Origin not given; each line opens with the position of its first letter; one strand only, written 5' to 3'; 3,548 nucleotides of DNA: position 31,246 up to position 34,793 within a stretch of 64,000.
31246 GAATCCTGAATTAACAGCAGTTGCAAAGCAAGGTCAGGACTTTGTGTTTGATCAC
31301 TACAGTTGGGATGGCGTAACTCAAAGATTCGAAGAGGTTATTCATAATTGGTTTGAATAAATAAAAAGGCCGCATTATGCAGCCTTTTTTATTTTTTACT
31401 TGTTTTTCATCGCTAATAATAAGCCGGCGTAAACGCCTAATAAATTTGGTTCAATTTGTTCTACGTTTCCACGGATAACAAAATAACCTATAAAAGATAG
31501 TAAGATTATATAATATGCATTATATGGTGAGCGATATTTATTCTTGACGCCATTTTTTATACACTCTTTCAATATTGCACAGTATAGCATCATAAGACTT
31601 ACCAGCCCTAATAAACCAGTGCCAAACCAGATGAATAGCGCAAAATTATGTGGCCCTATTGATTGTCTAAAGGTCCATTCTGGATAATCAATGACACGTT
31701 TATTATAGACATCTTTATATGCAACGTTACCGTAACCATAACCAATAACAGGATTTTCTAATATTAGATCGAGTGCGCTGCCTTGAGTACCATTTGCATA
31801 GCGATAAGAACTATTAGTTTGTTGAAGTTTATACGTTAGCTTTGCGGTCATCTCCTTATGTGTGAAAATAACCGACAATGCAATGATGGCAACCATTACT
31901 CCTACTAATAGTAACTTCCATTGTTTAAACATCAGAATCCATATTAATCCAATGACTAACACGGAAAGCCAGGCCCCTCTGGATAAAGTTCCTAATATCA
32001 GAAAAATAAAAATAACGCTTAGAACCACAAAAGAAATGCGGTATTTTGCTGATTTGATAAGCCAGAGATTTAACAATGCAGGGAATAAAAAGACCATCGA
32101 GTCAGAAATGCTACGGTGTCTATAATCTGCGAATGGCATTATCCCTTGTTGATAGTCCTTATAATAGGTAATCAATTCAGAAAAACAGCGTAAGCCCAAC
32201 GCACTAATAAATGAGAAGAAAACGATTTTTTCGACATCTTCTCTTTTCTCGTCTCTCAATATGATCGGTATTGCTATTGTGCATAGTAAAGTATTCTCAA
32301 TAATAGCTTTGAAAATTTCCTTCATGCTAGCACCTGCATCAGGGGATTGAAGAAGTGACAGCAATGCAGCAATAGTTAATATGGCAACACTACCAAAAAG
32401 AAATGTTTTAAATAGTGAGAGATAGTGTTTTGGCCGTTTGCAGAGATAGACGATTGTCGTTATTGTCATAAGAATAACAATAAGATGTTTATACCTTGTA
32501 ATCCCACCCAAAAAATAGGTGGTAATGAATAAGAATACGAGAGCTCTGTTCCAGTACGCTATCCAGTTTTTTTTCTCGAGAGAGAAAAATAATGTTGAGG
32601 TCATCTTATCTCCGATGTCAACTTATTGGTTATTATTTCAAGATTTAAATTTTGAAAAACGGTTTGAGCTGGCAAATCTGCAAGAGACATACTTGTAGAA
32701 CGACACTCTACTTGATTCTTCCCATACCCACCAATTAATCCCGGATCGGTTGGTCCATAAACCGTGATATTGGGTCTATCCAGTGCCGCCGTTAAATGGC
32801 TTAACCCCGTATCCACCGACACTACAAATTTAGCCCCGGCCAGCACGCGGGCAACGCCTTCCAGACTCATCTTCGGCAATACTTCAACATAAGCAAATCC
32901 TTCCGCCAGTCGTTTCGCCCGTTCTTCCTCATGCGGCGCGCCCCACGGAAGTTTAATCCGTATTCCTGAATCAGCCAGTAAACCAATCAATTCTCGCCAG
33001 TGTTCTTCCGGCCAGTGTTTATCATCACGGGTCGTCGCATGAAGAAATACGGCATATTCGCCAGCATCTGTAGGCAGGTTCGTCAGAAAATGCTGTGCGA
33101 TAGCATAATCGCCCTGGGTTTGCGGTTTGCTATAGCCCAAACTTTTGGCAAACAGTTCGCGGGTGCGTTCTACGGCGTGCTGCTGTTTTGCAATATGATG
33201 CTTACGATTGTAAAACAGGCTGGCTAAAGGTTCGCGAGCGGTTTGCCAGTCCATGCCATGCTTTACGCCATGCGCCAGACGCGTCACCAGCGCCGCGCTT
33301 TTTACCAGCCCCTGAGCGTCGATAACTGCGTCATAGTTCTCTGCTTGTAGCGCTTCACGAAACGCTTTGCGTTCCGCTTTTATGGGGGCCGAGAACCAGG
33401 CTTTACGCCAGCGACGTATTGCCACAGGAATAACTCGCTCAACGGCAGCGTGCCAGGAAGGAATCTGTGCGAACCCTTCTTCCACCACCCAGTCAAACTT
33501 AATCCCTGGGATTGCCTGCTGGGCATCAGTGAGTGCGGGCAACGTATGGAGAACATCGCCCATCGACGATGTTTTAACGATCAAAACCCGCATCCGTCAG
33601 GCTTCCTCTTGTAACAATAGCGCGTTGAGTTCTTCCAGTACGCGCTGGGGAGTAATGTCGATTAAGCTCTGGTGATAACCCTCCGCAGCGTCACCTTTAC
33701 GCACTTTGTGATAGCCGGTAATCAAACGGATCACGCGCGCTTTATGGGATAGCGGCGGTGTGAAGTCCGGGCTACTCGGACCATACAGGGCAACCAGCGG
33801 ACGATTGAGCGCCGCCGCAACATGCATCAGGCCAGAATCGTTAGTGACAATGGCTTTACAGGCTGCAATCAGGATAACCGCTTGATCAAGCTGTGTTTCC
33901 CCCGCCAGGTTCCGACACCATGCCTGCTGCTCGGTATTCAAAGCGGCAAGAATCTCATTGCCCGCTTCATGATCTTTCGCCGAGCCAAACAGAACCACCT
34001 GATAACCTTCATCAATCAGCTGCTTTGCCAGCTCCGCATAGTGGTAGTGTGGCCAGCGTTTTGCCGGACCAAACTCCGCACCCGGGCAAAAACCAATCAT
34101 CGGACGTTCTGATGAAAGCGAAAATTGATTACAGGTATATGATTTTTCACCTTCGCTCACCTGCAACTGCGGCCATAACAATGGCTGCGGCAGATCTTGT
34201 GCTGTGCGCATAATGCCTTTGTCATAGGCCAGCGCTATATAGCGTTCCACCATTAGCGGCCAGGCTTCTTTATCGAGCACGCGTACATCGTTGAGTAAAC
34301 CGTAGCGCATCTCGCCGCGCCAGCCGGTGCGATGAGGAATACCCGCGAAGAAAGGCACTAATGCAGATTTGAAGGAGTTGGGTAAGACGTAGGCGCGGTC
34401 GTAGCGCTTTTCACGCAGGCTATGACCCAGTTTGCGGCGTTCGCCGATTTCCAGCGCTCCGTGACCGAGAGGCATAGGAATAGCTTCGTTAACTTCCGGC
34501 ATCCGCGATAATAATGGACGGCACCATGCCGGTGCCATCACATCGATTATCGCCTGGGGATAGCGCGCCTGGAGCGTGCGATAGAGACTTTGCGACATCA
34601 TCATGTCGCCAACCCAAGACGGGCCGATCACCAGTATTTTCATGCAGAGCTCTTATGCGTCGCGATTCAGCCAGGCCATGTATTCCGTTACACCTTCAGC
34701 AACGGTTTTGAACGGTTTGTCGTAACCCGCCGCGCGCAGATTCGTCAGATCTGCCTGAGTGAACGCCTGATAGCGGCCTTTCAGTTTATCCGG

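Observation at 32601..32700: waaC 3' end abuts the variable block and overlaps the waaL start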

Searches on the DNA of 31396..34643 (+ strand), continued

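Call 17: search_dna_similar(query=window:32601-32712:+, collection=ecoli_genomes, mode=near, rows=spread, max_rows=25)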
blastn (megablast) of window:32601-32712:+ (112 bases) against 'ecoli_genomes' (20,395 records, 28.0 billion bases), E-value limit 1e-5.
Records with a match: 1364; places in all: 1364; records where one place covers at least 80% of the query: 1363.
Genomes with a match: 1364 of 5426; with a place that covers at least 80% of the query: 1363. Places per genome that has any: lowest 1, median 1, highest 1. On chromosomes: 1364 places; on plasmids: 0.
Best place of each record, by identity: >=99% 1355; 95-99% 9.
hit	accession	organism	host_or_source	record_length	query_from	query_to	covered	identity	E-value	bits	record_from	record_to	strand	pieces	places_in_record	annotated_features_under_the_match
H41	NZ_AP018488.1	Escherichia coli O157:H7 strain PV15-279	Homo sapiens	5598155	1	112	100%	100.0%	6e-51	207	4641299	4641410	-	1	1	rfaC: lipopolysaccharide heptosyltransferase RfaC | rfaL: O-antigen ligase RfaL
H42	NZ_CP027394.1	Escherichia coli O104:H4 strain FDAARGOS_349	Homo sapiens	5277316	1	112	100%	100.0%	6e-51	207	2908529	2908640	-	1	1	rfaC: lipopolysaccharide heptosyltransferase RfaC | rfaL: O-antigen ligase RfaL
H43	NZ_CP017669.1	Escherichia coli O157:H7 strain PA20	stool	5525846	1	112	100%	100.0%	6e-51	207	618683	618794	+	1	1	rfaC: lipopolysaccharide heptosyltransferase RfaC | rfaL: O-antigen ligase RfaL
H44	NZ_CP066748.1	Escherichia coli O157:H7 strain ECP19-2498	missing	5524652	1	112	100%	100.0%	6e-51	207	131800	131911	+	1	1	rfaC: lipopolysaccharide heptosyltransferase RfaC | rfaL: O-antigen ligase RfaL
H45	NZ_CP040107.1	Escherichia coli O157:H7 strain MB9-1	cattle feces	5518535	1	112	100%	100.0%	6e-51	207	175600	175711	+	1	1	rfaC: lipopolysaccharide heptosyltransferase RfaC | rfaL: O-antigen ligase RfaL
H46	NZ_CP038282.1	Escherichia coli O157:H7 strain F8492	beef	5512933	1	112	100%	100.0%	6e-51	207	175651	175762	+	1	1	rfaC: lipopolysaccharide heptosyltransferase RfaC | rfaL: O-antigen ligase RfaL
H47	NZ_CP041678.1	Escherichia coli strain ESBL 15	Homo sapiens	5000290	1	112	100%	100.0%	6e-51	207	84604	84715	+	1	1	rfaC: lipopolysaccharide heptosyltransferase RfaC | rfaL: O-antigen ligase RfaL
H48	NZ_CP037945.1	Escherichia coli strain CFSAN027346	Homo sapiens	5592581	1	112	100%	100.0%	6e-51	207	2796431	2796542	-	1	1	rfaC: lipopolysaccharide heptosyltransferase RfaC | rfaL: O-antigen ligase RfaL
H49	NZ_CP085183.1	Escherichia coli strain EC7518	Homo sapiens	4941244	1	112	100%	100.0%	6e-51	207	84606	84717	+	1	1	rfaC: lipopolysaccharide heptosyltransferase RfaC | rfaL: O-antigen ligase RfaL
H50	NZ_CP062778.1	Escherichia coli O157:H7 strain Z1836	Bovine Faeces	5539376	1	112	100%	100.0%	6e-51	207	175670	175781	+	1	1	rfaC: lipopolysaccharide heptosyltransferase RfaC | rfaL: O-antigen ligase RfaL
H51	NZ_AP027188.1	Escherichia coli strain PV0838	Homo sapiens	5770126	1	112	100%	100.0%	6e-51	207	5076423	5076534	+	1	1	rfaC: lipopolysaccharide heptosyltransferase RfaC | rfaL: O-antigen ligase RfaL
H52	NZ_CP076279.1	Escherichia coli strain SA53-3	Bubalus bubalis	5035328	1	112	100%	100.0%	6e-51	207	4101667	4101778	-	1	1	rfaC: lipopolysaccharide heptosyltransferase RfaC | rfaL: O-antigen ligase RfaL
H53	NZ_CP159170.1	Escherichia coli strain 10035776-3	Homo sapiens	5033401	1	112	100%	100.0%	6e-51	207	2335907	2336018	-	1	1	rfaC: lipopolysaccharide heptosyltransferase RfaC | rfaL: O-antigen ligase RfaL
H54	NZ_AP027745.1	Escherichia coli strain 2017-01-4CC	Homo sapiens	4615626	1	112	100%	100.0%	6e-51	207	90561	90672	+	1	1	rfaC: lipopolysaccharide heptosyltransferase RfaC | rfaL: O-antigen ligase RfaL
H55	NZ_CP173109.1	Escherichia coli strain Xuzhou21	Homo sapiens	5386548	1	112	100%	100.0%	6e-51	207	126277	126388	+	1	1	rfaC: lipopolysaccharide heptosyltransferase RfaC | rfaL: O-antigen ligase RfaL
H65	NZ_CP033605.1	Escherichia coli O157:H7 strain TR01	Cattle carcass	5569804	1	75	67%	96.0%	2e-25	122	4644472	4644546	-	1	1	rfaC: lipopolysaccharide heptosyltransferase RfaC | rfaL: O-antigen ligase RfaL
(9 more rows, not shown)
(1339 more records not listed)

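Call 26: get_annotated_region(hit=H10, flank=6000)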
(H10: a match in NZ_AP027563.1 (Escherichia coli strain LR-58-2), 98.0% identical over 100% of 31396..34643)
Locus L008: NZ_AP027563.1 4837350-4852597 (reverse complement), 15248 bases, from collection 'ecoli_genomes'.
description: Escherichia coli strain LR-58-2 chromosome, complete genome
organism: Escherichia coli strain LR-58-2 (NCBI taxid 562)
replicon: chromosome; assembly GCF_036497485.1
host: Homo sapiens; source: feces; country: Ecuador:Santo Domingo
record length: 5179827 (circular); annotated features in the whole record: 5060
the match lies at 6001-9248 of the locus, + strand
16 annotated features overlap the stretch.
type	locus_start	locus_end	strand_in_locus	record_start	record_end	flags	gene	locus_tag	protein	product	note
CDS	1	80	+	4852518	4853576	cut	rfaQ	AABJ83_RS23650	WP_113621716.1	lipopolysaccharide core heptosyltransferase RfaQ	-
CDS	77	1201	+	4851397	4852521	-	waaG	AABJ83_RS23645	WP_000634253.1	glycosyltransferase family 4 protein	-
CDS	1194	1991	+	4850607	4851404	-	rfaP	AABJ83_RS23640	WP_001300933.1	lipopolysaccharide core heptose(I) kinase RfaP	-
CDS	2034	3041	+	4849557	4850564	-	waaO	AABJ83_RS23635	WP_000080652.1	lipopolysaccharide 3-alpha-galactosyltransferase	-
CDS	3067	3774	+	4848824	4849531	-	rfaY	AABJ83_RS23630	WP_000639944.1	lipopolysaccharide core heptose(II) kinase RfaY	-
CDS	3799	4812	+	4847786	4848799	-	-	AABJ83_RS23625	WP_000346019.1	UDP-glucose--(galactosyl) LPS alpha1,2-glucosyltransferase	-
CDS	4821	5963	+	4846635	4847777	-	-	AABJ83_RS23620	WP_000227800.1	lipopolysaccharide N-acetylglucosaminyltransferase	-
CDS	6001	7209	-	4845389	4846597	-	rfaL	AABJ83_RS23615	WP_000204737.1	O-antigen ligase RfaL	-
CDS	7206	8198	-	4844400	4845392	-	rfaC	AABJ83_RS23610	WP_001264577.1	lipopolysaccharide heptosyltransferase RfaC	-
CDS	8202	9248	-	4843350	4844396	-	rfaF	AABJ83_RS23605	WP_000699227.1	ADP-heptose--LPS heptosyltransferase RfaF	-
CDS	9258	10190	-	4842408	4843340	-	rfaD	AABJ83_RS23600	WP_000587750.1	ADP-glyceromanno-heptose 6-epimerase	-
CDS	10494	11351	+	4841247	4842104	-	yibB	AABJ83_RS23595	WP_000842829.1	protein YibB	-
CDS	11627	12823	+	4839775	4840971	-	kbl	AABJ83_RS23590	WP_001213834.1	glycine C-acetyltransferase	-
CDS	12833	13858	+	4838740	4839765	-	tdh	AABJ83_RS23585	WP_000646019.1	L-threonine 3-dehydrogenase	-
CDS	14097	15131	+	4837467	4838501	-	waaH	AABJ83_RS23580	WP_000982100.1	UDP-glucuronate:LPS(HepIII) glycosyltransferase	-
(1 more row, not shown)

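Call 60: search_dna_similar(query=L001:3422-3500:+, collection=ecoli_genomes, mode=near, rows=spread, max_rows=6)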
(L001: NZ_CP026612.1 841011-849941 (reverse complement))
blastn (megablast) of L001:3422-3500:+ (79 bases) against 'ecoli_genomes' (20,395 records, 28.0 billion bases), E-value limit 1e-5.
Records with a match: 1030; places in all: 1030; records where one place covers at least 80% of the query: 1030.
Genomes with a match: 1030 of 5426; with a place that covers at least 80% of the query: 1030. Places per genome that has any: lowest 1, median 1, highest 1. On chromosomes: 1030 places; on plasmids: 0.
Best place of each record, by identity: >=99% 455; 95-99% 558; 90-95% 15; 80-90% 2.
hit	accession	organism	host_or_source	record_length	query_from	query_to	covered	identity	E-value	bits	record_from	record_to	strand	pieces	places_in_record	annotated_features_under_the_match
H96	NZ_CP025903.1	Escherichia coli strain 300709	Homo sapiens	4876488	1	79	100%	100.0%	8e-33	147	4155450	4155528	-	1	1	rfaC: lipopolysaccharide heptosyltransferase RfaC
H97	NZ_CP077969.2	Escherichia coli strain JM83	cell culture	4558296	1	79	100%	100.0%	8e-33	147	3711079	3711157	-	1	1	rfaC: lipopolysaccharide heptosyltransferase RfaC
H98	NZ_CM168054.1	Escherichia coli strain MC4100_0.1s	MHBCA broth culture with 0.1 uM ...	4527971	1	79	100%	100.0%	8e-33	147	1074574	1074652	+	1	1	rfaC: lipopolysaccharide heptosyltransferase RfaC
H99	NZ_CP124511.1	Escherichia coli strain AVS0501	environmental: river/lake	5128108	1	79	100%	98.7%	4e-31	141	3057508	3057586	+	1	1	rfaC: lipopolysaccharide heptosyltransferase RfaC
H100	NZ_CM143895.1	Escherichia coli strain E20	Homo sapiens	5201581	1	79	100%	98.7%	4e-31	141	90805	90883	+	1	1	rfaC: lipopolysaccharide heptosyltransferase RfaC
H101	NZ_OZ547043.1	Escherichia coli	Homo sapiens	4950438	1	77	97%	89.7%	2e-18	99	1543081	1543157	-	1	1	rfaC: lipopolysaccharide heptosyltransferase RfaC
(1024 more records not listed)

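Call 61: search_dna_similar(query=L002:3425-3503:+, collection=ecoli_genomes, mode=near, rows=spread, max_rows=6)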
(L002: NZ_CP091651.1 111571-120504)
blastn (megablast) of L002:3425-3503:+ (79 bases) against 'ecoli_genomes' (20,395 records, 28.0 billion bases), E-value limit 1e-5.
Records with a match: 692; places in all: 692; records where one place covers at least 80% of the query: 689.
Genomes with a match: 692 of 5426; with a place that covers at least 80% of the query: 689. Places per genome that has any: lowest 1, median 1, highest 1. On chromosomes: 691 places; on plasmids: 1.
Best place of each record, by identity: >=99% 302; 95-99% 224; 90-95% 166.
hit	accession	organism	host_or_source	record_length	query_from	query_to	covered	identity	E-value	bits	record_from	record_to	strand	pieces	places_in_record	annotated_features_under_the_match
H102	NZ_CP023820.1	Escherichia coli strain 7/2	Homo sapiens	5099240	1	79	100%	100.0%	8e-33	147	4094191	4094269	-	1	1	rfaC: lipopolysaccharide heptosyltransferase RfaC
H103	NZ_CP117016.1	Escherichia coli strain MLI121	Homo sapiens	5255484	1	79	100%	100.0%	8e-33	147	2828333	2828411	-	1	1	rfaC: lipopolysaccharide heptosyltransferase RfaC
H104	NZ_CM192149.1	Escherichia coli strain Ec-U3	Homo sapiens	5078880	1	79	100%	100.0%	8e-33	147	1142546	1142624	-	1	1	rfaC: lipopolysaccharide heptosyltransferase RfaC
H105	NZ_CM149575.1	Escherichia coli strain MEI2A-0323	Soil surface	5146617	1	77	97%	98.7%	5e-30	137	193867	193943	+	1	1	rfaC: lipopolysaccharide heptosyltransferase RfaC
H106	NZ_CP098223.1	Escherichia coli strain Z0117EC0005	Canis lupus familiaris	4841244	1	77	97%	93.5%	2e-23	115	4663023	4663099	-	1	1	rfaC: lipopolysaccharide heptosyltransferase RfaC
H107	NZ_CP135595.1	Escherichia coli strain GDSC2227PM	vegetable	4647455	21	77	72%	100.0%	1e-20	106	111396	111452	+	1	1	rfaC: lipopolysaccharide heptosyltransferase RfaC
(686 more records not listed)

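Call 62: search_dna_similar(query=L003:3428-3503:+, collection=ecoli_genomes, mode=near, rows=spread, max_rows=6)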
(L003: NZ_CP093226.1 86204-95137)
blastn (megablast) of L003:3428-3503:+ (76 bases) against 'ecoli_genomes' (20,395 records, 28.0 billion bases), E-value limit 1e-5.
Records with a match: 485; places in all: 485; records where one place covers at least 80% of the query: 485.
Genomes with a match: 485 of 5426; with a place that covers at least 80% of the query: 485. Places per genome that has any: lowest 1, median 1, highest 1. On chromosomes: 485 places; on plasmids: 0.
Best place of each record, by identity: >=99% 469; 95-99% 16.
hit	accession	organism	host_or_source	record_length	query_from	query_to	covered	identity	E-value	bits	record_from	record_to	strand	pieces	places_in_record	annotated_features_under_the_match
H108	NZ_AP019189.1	Escherichia coli strain M217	Homo sapiens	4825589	1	76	100%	100.0%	3e-31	141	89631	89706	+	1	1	rfaC: lipopolysaccharide heptosyltransferase RfaC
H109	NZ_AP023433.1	Escherichia coli strain M719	Homo sapiens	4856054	1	76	100%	100.0%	3e-31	141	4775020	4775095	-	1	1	rfaC: lipopolysaccharide heptosyltransferase RfaC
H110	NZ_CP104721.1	Escherichia coli strain ECO3183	Homo sapiens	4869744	1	76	100%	100.0%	3e-31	141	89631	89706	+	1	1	rfaC: lipopolysaccharide heptosyltransferase RfaC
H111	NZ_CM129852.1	Escherichia coli strain SW07163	wastewater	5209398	1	76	100%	100.0%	3e-31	141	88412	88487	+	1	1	rfaC: lipopolysaccharide heptosyltransferase RfaC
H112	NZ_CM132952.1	Escherichia coli strain 167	Homo sapiens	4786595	1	76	100%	100.0%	3e-31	141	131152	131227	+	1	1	rfaC: lipopolysaccharide heptosyltransferase RfaC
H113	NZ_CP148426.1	Escherichia coli strain Z1323CEC0014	Chicken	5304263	1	74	97%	98.6%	2e-28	132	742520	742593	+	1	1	rfaC: lipopolysaccharide heptosyltransferase RfaC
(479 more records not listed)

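Call 63: search_dna_similar(query=L004:3401-3500:+, collection=ecoli_genomes, mode=near, rows=spread, max_rows=6)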
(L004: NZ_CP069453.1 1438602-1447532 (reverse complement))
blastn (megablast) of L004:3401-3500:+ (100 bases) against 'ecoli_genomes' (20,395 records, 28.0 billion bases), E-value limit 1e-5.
Records with a match: 1835; places in all: 1835; records where one place covers at least 80% of the query: 1750.
Genomes with a match: 1835 of 5426; with a place that covers at least 80% of the query: 1750. Places per genome that has any: lowest 1, median 1, highest 1. On chromosomes: 1835 places; on plasmids: 0.
Best place of each record, by identity: >=99% 536; 95-99% 1272; 90-95% 27.
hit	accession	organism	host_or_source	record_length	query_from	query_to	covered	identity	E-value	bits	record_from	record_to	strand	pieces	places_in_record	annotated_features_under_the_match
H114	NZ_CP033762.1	Escherichia coli strain FDAARGOS_536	Homo sapiens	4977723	1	100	100%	100.0%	2e-44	185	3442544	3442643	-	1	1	rfaC: lipopolysaccharide heptosyltransferase RfaC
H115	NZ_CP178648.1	Escherichia coli strain VTB96815v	Chicken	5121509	1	100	100%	100.0%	2e-44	185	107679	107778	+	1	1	rfaC: lipopolysaccharide heptosyltransferase RfaC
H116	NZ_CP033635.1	Escherichia coli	chicken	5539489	21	100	80%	97.5%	7e-30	137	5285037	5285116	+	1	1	rfaC: lipopolysaccharide heptosyltransferase RfaC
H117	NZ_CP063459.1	Escherichia coli strain EM22-18-53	not applicable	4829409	21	100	80%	97.5%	7e-30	137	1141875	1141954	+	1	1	rfaC: lipopolysaccharide heptosyltransferase RfaC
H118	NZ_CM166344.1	Escherichia coli strain CH4804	Homo sapiens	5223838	21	100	80%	97.5%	7e-30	137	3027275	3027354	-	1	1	rfaC: lipopolysaccharide heptosyltransferase RfaC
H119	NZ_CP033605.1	Escherichia coli O157:H7 strain TR01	Cattle carcass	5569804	53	100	48%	97.9%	9e-14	84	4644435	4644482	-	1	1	rfaC: lipopolysaccharide heptosyltransferase RfaC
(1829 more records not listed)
